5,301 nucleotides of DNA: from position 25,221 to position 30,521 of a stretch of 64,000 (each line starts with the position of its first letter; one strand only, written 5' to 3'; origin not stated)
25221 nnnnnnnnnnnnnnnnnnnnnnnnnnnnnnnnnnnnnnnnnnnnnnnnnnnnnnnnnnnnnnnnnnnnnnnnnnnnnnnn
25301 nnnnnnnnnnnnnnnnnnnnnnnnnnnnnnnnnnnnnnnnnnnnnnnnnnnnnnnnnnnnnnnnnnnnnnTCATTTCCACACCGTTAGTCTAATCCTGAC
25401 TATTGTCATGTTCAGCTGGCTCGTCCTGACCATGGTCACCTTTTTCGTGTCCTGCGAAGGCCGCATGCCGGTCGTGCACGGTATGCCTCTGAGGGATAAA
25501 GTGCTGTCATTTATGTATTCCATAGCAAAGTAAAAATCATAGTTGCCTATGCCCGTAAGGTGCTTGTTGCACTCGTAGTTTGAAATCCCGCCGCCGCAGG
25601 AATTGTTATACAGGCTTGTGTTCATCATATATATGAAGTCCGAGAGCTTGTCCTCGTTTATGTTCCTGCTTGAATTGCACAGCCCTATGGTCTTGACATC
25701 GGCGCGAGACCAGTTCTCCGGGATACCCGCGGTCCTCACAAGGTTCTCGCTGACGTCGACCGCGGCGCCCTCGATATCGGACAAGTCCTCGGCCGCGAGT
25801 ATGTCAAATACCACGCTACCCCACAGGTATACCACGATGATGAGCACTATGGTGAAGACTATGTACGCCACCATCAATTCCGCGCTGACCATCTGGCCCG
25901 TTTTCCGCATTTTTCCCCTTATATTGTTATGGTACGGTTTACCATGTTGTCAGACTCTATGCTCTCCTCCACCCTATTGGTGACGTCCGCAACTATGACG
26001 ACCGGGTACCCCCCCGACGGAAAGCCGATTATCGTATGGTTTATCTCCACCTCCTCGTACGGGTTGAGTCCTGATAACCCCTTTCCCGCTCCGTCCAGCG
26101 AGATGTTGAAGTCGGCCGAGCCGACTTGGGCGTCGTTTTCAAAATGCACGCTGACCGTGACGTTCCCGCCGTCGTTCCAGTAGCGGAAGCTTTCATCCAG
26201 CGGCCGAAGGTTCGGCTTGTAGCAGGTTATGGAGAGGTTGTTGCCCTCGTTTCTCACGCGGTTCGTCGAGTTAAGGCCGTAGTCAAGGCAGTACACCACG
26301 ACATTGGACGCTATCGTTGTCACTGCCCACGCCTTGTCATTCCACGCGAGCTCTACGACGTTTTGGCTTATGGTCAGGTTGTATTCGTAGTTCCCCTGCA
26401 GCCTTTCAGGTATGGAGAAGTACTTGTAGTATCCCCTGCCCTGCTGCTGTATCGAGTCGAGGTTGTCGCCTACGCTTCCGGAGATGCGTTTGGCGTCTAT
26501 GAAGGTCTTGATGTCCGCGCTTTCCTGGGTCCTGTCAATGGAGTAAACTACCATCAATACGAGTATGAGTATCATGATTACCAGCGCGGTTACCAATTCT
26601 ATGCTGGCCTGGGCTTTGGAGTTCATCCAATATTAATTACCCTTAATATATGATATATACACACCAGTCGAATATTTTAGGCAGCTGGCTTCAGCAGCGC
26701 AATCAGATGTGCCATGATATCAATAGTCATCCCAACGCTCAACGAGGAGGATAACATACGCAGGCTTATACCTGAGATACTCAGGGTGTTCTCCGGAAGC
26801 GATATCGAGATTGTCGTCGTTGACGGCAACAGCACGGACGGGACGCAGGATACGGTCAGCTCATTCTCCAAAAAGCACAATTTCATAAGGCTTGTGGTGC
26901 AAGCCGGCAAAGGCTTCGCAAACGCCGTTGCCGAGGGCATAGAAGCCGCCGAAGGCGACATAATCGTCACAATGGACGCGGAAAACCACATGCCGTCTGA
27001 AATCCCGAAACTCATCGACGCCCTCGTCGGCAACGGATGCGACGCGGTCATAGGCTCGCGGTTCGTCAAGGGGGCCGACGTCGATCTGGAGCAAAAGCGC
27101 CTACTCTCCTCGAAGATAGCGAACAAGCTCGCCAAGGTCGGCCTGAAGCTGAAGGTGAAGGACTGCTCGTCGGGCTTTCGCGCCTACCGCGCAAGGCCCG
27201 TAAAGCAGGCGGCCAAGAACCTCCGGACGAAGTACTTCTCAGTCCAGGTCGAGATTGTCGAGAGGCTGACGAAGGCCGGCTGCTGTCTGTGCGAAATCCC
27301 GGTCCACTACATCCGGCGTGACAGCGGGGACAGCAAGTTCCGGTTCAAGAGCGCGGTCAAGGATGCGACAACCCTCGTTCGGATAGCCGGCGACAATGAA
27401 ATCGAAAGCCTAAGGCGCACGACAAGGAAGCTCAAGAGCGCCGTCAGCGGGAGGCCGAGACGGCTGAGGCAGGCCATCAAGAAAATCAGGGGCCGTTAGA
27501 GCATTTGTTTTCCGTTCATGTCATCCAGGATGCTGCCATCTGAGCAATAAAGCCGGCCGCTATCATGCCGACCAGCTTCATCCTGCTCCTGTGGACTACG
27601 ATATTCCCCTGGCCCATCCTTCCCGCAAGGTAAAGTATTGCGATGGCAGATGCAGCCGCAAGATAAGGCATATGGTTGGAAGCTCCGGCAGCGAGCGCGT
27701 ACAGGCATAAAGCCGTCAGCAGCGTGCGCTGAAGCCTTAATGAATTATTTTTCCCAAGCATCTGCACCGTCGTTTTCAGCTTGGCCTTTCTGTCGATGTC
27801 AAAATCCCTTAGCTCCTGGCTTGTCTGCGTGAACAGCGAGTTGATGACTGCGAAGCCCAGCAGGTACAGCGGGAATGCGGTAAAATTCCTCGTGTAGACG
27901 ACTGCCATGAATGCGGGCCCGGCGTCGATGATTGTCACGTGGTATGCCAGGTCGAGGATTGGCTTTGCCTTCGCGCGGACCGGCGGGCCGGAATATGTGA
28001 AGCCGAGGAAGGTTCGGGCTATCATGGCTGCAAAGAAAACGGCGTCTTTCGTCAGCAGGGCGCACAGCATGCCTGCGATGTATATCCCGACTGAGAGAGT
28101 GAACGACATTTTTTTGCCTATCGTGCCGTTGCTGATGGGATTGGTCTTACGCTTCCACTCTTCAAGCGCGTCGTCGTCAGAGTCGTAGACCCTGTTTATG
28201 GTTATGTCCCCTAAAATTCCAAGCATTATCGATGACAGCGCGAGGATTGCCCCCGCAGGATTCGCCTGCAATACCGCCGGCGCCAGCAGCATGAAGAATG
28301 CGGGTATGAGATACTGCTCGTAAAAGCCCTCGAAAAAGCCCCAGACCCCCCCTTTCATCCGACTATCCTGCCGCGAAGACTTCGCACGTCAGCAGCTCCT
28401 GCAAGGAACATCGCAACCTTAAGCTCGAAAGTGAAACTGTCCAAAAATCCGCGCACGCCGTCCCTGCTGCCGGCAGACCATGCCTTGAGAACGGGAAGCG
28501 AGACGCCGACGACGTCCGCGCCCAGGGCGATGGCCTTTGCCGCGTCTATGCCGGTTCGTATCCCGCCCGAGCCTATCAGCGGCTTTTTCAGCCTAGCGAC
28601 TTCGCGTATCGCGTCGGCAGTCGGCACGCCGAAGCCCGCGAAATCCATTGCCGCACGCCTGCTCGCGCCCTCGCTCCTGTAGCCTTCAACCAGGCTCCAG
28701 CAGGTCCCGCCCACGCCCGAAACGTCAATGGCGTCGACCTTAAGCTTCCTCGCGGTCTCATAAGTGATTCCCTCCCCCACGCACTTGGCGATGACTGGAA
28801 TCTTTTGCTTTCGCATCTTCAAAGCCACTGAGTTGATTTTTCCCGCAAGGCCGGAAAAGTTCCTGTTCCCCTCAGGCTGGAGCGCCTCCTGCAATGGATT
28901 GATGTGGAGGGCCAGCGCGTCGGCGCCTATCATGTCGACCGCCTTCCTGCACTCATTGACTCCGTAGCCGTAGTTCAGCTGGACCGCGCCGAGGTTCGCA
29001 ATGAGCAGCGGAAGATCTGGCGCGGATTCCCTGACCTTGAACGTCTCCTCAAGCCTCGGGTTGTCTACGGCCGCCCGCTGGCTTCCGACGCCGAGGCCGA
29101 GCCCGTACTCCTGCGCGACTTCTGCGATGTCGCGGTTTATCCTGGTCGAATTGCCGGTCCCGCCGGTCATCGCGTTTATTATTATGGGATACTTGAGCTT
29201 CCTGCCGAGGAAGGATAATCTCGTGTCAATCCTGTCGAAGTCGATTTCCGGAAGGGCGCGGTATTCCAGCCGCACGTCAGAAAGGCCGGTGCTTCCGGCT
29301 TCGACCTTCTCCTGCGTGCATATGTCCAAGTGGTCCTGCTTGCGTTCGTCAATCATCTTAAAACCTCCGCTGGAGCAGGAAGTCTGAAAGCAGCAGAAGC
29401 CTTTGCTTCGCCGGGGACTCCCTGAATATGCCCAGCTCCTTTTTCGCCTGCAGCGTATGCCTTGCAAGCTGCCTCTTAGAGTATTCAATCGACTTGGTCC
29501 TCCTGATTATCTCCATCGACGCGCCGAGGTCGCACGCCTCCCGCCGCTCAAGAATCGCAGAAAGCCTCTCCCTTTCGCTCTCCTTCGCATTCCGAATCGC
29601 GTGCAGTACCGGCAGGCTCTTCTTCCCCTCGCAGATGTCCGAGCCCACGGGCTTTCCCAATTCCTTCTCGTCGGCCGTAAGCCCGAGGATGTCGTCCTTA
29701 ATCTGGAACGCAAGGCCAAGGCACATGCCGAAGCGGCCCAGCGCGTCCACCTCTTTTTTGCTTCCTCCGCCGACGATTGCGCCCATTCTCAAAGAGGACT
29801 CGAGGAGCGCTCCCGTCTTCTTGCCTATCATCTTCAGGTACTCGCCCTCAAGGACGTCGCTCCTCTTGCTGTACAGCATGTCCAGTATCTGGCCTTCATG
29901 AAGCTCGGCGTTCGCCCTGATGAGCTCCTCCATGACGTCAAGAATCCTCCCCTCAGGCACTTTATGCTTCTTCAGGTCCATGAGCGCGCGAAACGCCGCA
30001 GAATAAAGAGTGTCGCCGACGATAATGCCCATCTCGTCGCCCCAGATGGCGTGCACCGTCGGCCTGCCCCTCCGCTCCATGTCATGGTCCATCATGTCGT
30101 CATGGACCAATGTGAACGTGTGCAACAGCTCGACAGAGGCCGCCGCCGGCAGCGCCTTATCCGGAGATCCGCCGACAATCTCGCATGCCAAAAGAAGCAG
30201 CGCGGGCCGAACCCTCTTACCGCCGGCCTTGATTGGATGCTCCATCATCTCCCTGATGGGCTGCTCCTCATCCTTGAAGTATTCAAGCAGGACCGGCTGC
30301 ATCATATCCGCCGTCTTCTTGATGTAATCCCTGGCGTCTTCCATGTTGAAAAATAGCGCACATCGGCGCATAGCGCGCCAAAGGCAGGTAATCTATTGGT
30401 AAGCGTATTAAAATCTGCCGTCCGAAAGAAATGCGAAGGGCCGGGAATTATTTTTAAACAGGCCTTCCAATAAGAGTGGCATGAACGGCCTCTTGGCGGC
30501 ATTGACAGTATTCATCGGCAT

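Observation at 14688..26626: Twelve-kb type IV pilus-like locus whose cargo includes two giant adhesin-like prepilins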

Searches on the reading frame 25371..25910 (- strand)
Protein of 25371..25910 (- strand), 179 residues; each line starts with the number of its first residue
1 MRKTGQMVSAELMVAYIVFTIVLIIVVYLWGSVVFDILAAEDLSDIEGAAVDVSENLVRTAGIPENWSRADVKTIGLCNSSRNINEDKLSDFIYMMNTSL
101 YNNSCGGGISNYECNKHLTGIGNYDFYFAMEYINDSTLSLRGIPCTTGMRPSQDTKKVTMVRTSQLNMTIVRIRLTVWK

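Call 4: search_protein_families(library=pfam, proteins=[window:25371-25910:-], max_evalue=0.1)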
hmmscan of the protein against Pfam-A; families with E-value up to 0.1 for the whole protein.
window:25371-25910:- (179 aa): 0 families

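Call 5: search_protein_families(library=ncbifam, proteins=[window:25371-25910:-], max_evalue=0.1)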
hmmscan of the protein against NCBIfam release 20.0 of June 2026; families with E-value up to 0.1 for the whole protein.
window:25371-25910:- (179 aa): 0 families

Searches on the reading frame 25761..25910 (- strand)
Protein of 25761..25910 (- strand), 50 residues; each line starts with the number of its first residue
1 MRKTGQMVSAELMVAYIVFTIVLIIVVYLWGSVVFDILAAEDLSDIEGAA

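Call 44: search_protein_families(library=pfam, proteins=[window:25761-25910:-], max_evalue=10)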
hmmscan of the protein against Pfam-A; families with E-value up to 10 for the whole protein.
seq(50 aa): 3 families
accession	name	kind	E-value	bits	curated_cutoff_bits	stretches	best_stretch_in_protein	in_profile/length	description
PF05366.16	Sarcolipin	-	0.028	14.6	26.4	1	16-30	9-23/31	Sarcolipin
PF06781.17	CrgA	-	0.095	13.3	24.8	1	5-32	31-58/89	Cell division protein CrgA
PF00558.24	Vpu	-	0.23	11.7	24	1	11-36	5-29/81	Vpu protein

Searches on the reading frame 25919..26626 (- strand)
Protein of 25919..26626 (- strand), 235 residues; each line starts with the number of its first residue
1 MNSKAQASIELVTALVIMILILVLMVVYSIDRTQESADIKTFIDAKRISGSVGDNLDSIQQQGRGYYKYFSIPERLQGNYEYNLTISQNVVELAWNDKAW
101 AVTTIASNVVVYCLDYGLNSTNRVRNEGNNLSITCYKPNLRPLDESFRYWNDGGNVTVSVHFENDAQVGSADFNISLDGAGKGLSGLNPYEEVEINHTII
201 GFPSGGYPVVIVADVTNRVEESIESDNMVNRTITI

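Call 4: search_protein_families(library=pfam, proteins=[window:25919-26626:-], max_evalue=0.1)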
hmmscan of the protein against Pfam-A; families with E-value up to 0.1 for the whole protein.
window:25919-26626:- (235 aa): 3 families
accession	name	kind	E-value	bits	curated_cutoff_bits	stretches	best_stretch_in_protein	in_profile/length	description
PF07705.17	CARDB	-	0.003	18.2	22.7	1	151-230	16-100/101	CARDB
PF00963.24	Cohesin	-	0.015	15.9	24.1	1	153-180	13-42/139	Cohesin domain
PF02156.21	Glyco_hydro_26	-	0.071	12.9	20.2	1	143-178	79-115/311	Glycosyl hydrolase family 26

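Call 5: search_protein_families(library=ncbifam, proteins=[window:25919-26626:-], max_evalue=0.1)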
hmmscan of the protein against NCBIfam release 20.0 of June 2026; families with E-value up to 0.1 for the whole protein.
window:25919-26626:- (235 aa): 0 families

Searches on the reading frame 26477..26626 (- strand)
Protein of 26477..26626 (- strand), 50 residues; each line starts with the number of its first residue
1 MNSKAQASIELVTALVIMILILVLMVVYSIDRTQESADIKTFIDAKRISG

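Call 44: search_protein_families(library=pfam, proteins=[window:26477-26626:-], max_evalue=10)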
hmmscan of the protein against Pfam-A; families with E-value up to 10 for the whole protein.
seq(50 aa): 2 families
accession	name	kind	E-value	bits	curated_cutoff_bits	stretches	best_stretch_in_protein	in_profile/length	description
PF08510.17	PIG-P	-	0.063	13.6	39.3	1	13-46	51-84/121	PIG-P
PF04021.17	Class_IIIsignal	-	2.3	8.7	23.7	0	3-30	1-24/27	Class III signal peptide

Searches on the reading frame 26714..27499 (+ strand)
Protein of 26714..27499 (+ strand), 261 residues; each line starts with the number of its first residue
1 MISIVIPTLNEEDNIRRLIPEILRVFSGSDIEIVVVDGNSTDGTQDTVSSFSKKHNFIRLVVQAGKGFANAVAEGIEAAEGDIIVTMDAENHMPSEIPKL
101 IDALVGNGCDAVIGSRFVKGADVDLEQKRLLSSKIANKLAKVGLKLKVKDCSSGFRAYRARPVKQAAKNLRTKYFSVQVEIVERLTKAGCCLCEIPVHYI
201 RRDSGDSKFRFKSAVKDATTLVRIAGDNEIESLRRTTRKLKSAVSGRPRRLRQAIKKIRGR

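Call 9: search_protein_families(library=pfam, proteins=[window:26714-27499:+], max_evalue=0.01)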
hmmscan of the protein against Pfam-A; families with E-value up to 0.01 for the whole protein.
window:26714-27499:+ (261 aa): 3 families
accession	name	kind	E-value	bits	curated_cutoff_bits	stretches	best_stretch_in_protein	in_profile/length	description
PF00535.33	Glycos_transf_2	-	1.8e-31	109.8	23.3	1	3-164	1-165/168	Glycosyl transferase family 2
PF13641.12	Glyco_tranf_2_3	-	2.3e-08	34.8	27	1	2-118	3-125/230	Glycosyltransferase like family 2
PF10111.15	Glyco_tranf_2_2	-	3.6e-06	27.1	27.3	1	3-93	1-94/276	Glycosyltransferase like family 2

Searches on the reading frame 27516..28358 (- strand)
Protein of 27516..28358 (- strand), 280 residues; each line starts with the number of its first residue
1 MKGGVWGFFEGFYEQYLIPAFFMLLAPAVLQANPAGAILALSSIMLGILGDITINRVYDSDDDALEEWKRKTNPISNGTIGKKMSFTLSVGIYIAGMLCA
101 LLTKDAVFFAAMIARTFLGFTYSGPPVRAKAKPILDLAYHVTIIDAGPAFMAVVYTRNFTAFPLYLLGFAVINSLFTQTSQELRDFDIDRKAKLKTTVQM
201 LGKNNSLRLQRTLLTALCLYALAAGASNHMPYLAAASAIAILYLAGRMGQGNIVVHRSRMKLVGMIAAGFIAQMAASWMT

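Call 9: search_protein_families(library=pfam, proteins=[window:27516-28358:-], max_evalue=0.01)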
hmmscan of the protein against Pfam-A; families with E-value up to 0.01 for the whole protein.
window:27516-28358:- (280 aa): 1 family
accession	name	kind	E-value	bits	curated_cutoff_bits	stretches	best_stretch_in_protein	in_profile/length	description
PF01040.23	UbiA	-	7.5e-18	65.2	34.2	1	17-243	2-225/250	UbiA prenyltransferase family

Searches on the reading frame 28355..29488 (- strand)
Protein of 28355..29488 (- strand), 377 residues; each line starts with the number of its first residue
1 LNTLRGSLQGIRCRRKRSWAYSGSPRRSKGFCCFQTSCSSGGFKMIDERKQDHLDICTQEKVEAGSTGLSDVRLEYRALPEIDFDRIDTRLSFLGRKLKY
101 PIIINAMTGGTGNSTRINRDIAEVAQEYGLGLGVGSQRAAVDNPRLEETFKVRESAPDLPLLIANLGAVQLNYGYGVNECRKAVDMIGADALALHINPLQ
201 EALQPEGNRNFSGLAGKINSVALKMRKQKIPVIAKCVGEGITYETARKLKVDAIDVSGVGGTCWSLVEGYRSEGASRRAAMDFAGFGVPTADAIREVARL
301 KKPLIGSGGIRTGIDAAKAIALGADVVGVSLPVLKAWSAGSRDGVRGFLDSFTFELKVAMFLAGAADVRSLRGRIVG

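Call 9: search_protein_families(library=pfam, proteins=[window:28355-29488:-], max_evalue=0.01)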
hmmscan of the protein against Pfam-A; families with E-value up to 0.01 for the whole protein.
window:28355-29488:- (377 aa): 4 families
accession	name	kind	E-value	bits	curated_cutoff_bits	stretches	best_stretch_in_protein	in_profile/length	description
PF01070.24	FMN_dh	-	1.2e-24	87.4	24.9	2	226-374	215-346/350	FMN-dependent dehydrogenase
PF01645.23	Glu_synthase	-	3.3e-06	27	20.4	1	223-333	198-307/369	Conserved region in glutamate synthase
PF00478.31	IMPDH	-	5.1e-05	22.9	25.6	1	283-327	185-233/345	IMP dehydrogenase / GMP reductase domain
PF01180.27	DHO_dh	-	0.0039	16.9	27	1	293-329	229-268/291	Dihydroorotate dehydrogenase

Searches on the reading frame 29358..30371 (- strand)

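Call 9: search_protein_families(library=pfam, proteins=[window:29358-30371:-], max_evalue=0.01)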
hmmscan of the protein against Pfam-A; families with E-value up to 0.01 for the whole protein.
window:29358-30371:- (337 aa): 1 family
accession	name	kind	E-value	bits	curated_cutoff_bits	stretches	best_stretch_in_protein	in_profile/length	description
PF00348.22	polyprenyl_synt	-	7.2e-74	248.6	27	1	37-280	2-240/251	Polyprenyl synthetase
